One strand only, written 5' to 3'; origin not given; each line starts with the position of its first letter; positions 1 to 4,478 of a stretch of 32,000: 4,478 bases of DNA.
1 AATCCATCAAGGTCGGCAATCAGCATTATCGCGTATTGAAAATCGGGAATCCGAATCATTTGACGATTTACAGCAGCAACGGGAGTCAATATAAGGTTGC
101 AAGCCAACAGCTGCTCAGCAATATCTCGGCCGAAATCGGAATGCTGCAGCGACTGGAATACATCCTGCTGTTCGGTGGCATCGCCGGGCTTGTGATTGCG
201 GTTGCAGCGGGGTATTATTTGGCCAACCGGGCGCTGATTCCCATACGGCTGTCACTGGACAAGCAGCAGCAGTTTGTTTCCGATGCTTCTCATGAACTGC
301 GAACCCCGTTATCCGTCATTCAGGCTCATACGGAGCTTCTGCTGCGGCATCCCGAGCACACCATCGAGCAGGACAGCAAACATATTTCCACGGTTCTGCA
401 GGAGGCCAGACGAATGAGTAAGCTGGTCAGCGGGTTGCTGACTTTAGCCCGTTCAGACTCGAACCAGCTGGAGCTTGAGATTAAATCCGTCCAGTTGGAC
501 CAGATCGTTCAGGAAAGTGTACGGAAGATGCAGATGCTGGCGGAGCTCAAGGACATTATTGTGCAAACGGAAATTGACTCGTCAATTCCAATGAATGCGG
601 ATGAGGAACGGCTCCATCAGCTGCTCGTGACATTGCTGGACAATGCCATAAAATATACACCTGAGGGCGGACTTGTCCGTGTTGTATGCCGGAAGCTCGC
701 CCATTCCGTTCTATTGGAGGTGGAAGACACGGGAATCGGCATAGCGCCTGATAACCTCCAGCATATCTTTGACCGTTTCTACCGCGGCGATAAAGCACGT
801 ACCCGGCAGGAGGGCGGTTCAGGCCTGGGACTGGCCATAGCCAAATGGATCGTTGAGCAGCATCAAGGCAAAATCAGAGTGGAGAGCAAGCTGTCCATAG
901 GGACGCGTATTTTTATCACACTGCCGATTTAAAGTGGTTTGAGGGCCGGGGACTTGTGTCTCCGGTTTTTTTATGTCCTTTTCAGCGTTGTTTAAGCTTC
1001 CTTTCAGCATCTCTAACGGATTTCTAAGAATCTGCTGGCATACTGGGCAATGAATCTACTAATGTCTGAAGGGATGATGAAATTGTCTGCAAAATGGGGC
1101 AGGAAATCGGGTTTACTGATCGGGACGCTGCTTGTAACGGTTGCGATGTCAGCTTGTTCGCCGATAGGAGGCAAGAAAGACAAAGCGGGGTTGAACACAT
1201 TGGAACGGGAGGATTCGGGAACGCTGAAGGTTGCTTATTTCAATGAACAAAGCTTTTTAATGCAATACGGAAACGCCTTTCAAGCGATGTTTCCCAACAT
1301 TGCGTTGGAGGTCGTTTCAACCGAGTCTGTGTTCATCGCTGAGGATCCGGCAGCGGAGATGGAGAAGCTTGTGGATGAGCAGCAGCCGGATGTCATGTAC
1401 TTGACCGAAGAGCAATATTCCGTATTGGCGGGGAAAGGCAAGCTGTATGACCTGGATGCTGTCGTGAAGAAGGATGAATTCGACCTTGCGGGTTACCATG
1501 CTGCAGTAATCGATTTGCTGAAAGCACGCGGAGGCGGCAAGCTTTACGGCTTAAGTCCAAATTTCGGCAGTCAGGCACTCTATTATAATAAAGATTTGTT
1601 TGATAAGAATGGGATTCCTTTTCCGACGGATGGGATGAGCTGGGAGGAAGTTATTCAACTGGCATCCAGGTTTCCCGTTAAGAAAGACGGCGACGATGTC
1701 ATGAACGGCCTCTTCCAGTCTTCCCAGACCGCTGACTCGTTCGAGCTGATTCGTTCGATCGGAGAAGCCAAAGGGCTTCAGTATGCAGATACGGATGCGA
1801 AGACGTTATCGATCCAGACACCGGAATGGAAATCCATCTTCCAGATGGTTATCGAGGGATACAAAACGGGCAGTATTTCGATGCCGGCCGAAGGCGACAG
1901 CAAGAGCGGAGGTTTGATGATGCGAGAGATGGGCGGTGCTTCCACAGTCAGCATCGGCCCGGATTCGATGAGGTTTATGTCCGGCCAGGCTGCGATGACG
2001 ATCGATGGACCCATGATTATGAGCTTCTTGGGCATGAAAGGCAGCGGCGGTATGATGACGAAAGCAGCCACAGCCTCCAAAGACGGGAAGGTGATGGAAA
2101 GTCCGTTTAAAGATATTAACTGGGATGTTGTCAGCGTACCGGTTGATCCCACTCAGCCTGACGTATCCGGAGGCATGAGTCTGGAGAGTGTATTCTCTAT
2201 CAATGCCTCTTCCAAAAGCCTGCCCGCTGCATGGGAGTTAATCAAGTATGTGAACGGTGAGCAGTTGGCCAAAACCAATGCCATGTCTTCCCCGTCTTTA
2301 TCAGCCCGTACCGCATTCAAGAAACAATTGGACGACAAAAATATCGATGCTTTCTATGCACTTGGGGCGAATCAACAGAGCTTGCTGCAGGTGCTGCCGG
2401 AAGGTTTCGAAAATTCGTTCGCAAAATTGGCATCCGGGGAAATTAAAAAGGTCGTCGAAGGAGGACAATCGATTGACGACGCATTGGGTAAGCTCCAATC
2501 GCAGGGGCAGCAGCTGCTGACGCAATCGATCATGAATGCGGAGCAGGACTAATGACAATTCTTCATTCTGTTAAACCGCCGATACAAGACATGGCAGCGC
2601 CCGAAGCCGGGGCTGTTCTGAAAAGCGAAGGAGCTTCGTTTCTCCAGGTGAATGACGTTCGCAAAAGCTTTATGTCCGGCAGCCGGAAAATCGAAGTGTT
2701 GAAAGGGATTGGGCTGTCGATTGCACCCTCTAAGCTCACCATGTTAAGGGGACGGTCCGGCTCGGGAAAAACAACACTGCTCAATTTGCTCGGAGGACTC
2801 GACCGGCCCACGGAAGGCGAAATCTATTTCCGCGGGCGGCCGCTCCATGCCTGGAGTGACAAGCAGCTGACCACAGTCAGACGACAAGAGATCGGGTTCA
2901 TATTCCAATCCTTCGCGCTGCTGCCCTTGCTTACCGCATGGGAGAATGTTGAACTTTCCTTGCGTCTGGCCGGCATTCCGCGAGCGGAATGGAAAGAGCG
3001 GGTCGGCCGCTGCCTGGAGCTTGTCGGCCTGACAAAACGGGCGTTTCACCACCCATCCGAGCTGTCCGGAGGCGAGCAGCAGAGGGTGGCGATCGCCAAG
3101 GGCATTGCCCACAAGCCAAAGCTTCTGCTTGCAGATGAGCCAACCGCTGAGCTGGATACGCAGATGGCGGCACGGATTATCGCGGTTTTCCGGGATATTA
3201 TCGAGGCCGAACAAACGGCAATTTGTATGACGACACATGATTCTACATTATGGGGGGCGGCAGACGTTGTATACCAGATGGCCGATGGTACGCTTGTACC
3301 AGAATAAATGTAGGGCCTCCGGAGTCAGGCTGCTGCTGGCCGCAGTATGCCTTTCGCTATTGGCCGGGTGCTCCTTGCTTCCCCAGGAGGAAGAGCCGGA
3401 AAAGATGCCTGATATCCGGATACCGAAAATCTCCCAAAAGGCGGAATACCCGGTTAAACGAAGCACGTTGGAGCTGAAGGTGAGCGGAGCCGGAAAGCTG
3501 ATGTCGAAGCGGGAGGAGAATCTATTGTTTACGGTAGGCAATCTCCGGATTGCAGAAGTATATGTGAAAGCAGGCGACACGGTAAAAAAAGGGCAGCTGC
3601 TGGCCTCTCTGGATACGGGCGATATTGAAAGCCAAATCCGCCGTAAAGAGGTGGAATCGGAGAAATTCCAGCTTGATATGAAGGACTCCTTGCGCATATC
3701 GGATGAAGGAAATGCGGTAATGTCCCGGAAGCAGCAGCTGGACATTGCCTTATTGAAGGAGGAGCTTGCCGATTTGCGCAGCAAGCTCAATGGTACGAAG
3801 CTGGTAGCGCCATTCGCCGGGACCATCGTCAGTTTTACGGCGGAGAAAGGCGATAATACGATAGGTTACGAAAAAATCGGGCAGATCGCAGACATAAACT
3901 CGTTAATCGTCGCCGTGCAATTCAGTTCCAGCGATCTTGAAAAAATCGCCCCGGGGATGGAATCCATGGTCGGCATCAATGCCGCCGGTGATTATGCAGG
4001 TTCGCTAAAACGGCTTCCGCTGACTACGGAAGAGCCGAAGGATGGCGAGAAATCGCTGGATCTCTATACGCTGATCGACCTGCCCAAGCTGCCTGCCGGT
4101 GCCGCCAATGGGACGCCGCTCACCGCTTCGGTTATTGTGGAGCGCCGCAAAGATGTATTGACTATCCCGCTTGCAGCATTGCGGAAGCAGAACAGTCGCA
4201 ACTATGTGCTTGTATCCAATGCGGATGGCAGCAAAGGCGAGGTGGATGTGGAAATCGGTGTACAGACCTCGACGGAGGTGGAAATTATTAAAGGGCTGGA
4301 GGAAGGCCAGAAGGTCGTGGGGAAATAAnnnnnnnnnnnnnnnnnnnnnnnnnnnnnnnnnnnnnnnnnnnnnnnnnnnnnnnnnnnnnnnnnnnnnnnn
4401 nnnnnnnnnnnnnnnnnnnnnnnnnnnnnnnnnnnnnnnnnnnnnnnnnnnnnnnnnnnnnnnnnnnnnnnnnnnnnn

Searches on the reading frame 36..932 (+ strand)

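Call 49: search_protein_families(library=pfam, proteins=[window:36-932:+], max_evalue=0.00001)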
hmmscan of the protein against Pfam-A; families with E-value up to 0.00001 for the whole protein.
window:36-932:+ (298 aa): 2 families
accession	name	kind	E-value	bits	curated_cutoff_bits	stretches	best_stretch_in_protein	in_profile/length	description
PF02518.31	HATPase_c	-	7.4e-31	107.3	26.4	1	189-297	2-108/111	Histidine kinase-, DNA gyrase B-, and HSP90-like ATPase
PF00512.31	HisKA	-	1.1e-17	64.2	26.9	1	77-142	2-65/66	His Kinase A (phospho-acceptor) domain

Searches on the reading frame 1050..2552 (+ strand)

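Call 49: search_protein_families(library=pfam, proteins=[window:1050-2552:+], max_evalue=0.00001)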
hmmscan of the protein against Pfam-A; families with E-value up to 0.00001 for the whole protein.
window:1050-2552:+ (500 aa): 2 families
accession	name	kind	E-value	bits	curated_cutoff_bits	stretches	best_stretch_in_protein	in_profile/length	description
PF13416.11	SBP_bac_8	-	6.1e-15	56.2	27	1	73-423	2-265/279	Bacterial extracellular solute-binding protein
PF01547.30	SBP_bac_1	-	1.3e-12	48.8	26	1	65-405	5-304/307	Bacterial extracellular solute-binding protein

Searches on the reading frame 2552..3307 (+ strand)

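Call 49: search_protein_families(library=pfam, proteins=[window:2552-3307:+], max_evalue=0.00001)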
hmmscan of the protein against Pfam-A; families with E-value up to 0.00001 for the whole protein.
window:2552-3307:+ (251 aa): 2 families
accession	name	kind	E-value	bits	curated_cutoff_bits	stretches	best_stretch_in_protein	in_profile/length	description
PF00005.33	ABC_tran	-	1e-32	114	25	1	50-199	1-137/137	ABC transporter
PF13304.12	AAA_21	-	3.3e-06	27.8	27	0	171-232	238-301/304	AAA domain, putative AbiEii toxin, Type IV TA system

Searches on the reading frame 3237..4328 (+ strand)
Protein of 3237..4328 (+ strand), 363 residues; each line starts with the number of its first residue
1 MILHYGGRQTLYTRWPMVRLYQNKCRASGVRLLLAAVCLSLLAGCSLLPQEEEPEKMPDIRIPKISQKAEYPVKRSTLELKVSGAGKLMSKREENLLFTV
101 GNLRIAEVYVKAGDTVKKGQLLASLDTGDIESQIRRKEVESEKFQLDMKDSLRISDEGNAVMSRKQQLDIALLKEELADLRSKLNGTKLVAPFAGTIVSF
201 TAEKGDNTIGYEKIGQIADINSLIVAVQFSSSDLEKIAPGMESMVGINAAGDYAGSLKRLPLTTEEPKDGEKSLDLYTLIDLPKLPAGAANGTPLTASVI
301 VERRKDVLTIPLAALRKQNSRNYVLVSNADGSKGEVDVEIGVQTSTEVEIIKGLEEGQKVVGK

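Call 49: search_protein_families(library=pfam, proteins=[window:3237-4328:+], max_evalue=0.00001)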
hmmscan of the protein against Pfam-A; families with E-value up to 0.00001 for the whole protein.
window:3237-4328:+ (363 aa): 3 families
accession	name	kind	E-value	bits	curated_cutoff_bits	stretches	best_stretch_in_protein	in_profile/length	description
PF16576.10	HlyD_D23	-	9.1e-08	32.1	30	1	104-251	29-173/214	Barrel-sandwich domain of CusB or HlyD membrane-fusion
PF13533.13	Biotin_lipoyl_2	-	3.2e-07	30.4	29.8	1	104-126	10-32/32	Biotin-lipoyl like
PF13437.12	HlyD_3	-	8.5e-07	30.1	22.2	0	189-255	2-71/106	HlyD family secretion protein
